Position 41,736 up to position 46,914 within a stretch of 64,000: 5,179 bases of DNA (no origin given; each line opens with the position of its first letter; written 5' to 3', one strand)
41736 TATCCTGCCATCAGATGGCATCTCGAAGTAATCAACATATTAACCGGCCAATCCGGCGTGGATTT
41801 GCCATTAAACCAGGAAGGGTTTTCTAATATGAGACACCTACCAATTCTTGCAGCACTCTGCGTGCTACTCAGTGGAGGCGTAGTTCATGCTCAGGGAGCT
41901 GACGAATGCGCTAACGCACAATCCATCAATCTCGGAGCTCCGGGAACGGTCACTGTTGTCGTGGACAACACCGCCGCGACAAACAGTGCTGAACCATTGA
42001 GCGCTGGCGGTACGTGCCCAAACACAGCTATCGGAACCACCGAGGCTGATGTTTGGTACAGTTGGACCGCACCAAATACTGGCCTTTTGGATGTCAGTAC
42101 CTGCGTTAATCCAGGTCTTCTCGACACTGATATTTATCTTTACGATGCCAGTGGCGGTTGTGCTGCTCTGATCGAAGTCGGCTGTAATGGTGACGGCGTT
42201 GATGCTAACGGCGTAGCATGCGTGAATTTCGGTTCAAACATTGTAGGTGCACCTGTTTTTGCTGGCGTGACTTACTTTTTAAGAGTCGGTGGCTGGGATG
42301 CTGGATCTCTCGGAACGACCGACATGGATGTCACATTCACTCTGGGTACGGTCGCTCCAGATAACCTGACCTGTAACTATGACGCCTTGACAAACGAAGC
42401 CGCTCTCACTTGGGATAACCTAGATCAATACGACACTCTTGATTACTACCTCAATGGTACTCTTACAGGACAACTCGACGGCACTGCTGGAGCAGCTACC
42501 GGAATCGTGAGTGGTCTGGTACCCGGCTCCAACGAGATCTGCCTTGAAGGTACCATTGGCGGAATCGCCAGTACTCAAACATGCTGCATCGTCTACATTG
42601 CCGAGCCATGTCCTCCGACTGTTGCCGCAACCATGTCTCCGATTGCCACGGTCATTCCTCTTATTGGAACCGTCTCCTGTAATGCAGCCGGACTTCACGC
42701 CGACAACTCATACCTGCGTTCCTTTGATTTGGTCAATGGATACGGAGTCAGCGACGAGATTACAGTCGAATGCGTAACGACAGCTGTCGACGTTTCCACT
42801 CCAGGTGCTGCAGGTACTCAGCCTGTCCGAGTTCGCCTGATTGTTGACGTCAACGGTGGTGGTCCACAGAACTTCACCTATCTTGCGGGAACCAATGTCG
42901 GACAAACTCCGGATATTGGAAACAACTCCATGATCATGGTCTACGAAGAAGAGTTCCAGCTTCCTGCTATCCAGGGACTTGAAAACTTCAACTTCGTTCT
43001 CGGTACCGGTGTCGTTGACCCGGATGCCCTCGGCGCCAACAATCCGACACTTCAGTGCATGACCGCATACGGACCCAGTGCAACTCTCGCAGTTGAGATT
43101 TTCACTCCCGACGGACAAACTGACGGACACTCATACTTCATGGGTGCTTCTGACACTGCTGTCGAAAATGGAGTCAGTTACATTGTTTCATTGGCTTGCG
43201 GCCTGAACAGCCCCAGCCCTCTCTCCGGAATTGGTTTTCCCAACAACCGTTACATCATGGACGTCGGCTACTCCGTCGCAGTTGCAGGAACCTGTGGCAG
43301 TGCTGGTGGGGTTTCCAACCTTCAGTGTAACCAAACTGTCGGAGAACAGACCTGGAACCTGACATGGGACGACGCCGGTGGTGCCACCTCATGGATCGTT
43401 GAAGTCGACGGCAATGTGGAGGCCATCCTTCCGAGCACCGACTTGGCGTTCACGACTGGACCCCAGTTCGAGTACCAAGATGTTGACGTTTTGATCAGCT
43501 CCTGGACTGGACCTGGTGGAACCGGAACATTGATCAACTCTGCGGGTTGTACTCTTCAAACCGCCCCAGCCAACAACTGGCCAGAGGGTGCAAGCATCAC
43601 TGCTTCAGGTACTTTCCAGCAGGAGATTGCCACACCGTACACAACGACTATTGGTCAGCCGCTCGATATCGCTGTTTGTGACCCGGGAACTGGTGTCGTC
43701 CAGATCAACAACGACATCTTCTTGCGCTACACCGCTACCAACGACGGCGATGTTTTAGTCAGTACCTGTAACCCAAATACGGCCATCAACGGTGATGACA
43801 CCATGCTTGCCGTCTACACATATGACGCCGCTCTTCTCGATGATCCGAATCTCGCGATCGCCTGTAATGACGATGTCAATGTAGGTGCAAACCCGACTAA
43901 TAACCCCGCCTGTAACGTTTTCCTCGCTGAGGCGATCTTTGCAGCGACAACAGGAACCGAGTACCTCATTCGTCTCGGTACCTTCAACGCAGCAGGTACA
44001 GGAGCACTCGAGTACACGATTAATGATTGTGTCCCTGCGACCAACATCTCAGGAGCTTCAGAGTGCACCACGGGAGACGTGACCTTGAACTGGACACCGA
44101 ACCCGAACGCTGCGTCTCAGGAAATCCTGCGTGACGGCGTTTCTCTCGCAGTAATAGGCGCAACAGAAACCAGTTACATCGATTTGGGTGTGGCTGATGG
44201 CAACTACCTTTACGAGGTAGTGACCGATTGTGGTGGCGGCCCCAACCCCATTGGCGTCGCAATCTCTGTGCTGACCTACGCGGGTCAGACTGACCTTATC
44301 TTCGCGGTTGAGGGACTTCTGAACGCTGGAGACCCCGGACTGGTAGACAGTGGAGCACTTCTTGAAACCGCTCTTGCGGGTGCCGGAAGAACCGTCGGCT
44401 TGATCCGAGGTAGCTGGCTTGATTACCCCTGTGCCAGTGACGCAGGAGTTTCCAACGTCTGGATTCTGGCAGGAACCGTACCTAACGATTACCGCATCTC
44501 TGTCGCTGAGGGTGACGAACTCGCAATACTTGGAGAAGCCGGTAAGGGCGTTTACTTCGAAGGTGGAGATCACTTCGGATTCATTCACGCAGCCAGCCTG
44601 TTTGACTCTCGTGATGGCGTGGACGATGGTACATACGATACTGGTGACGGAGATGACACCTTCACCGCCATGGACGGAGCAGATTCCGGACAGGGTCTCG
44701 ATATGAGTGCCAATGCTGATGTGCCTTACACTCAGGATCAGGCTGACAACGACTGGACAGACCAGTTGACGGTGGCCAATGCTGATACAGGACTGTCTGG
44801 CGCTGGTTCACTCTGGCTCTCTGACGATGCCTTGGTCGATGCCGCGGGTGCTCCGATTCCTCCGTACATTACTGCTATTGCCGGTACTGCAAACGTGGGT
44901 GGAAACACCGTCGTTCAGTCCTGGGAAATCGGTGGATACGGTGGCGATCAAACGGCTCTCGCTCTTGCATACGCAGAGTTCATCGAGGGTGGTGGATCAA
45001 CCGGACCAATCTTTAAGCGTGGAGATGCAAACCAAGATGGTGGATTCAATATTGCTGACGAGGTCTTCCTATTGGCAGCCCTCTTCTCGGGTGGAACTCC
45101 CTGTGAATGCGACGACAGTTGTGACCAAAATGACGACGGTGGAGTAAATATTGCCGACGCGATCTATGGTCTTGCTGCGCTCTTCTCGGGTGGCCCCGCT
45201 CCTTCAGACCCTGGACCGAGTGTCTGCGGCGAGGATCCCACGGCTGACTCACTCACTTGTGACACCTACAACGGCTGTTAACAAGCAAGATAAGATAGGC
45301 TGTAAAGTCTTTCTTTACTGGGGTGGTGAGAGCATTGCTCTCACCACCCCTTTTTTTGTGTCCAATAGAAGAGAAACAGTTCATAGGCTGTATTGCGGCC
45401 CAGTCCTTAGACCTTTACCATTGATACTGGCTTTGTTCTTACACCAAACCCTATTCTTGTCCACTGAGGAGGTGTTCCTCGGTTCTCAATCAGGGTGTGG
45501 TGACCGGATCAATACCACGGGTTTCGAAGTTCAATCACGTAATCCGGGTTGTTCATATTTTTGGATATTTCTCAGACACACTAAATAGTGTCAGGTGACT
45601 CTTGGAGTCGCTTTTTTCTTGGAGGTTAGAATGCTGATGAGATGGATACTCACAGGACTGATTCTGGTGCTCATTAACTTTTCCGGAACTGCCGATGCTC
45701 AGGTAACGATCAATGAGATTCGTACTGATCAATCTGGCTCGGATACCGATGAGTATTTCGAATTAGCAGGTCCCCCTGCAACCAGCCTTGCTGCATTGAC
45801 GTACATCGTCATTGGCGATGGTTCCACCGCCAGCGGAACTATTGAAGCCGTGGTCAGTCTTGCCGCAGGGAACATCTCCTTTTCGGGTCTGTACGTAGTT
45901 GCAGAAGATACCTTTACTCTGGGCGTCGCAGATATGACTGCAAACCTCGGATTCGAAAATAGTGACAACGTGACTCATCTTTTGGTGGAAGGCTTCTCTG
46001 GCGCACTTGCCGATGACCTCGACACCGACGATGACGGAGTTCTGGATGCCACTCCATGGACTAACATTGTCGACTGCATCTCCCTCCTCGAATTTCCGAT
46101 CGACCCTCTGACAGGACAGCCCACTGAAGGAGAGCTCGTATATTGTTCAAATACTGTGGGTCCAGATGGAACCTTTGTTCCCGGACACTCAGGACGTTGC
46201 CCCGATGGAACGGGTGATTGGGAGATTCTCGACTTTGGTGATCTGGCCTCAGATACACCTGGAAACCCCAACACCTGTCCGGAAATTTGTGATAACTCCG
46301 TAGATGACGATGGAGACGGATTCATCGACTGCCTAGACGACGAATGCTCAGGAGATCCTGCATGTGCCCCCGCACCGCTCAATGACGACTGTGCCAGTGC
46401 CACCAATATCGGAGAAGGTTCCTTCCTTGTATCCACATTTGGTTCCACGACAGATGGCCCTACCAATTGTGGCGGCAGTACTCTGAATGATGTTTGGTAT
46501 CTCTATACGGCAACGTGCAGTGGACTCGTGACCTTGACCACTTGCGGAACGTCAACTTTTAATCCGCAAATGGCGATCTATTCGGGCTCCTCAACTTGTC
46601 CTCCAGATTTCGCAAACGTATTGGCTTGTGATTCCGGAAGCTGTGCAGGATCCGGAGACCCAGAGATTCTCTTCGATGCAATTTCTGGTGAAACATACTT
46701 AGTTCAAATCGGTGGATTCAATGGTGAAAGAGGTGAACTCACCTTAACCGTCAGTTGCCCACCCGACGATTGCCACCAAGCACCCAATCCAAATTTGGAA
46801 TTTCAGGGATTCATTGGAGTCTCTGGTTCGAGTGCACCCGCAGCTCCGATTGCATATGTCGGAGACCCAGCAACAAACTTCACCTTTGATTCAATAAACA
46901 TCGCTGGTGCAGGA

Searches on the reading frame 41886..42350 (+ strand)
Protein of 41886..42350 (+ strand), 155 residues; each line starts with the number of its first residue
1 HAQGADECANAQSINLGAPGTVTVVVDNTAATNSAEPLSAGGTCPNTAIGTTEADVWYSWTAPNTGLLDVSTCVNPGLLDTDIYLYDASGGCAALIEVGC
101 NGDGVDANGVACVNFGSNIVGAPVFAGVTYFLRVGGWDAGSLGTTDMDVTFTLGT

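Call 32: search_protein_families(library=pfam, proteins=[window:41886-42350:+], max_evalue=1)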
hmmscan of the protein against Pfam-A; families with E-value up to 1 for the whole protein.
window:41886-42350:+ (155 aa): 3 families
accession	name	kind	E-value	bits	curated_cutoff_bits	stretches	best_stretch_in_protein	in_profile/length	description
PF23759.1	GBD_T9SS_assoc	-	9.5e-10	39.2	27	1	6-101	3-83/116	Galactose binding domain-like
PF04151.21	PPC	-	0.0064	17.8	25.9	1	57-94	4-37/70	Bacterial pre-peptidase C-terminal domain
PF18266.8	Ncstrn_small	-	0.2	12.1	25.9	1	24-68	72-117/169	Nicastrin small lobe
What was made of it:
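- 41886..42350 (+): P3 module copy 1 (aa 54-208). PF23759 39.2 bits; PPC 17.8 bits (call 32).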

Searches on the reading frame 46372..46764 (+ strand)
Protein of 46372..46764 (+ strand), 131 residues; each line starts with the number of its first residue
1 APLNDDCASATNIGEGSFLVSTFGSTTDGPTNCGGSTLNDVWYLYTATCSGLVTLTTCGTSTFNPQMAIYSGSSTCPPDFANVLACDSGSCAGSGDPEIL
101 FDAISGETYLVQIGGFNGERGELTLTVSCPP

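Call 32: search_protein_families(library=pfam, proteins=[window:46372-46764:+], max_evalue=1)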
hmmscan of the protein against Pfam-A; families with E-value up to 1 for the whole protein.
window:46372-46764:+ (131 aa): 1 family
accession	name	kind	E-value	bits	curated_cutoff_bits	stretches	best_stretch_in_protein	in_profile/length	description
PF23759.1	GBD_T9SS_assoc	-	0.0009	19.9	27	1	4-87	2-83/116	Galactose binding domain-like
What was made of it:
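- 46372..46764 (+): P4 module (aa 260-390), 8 Cys including the extra column-58/column-138 pair. PF23759 19.9 bits (call 32).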
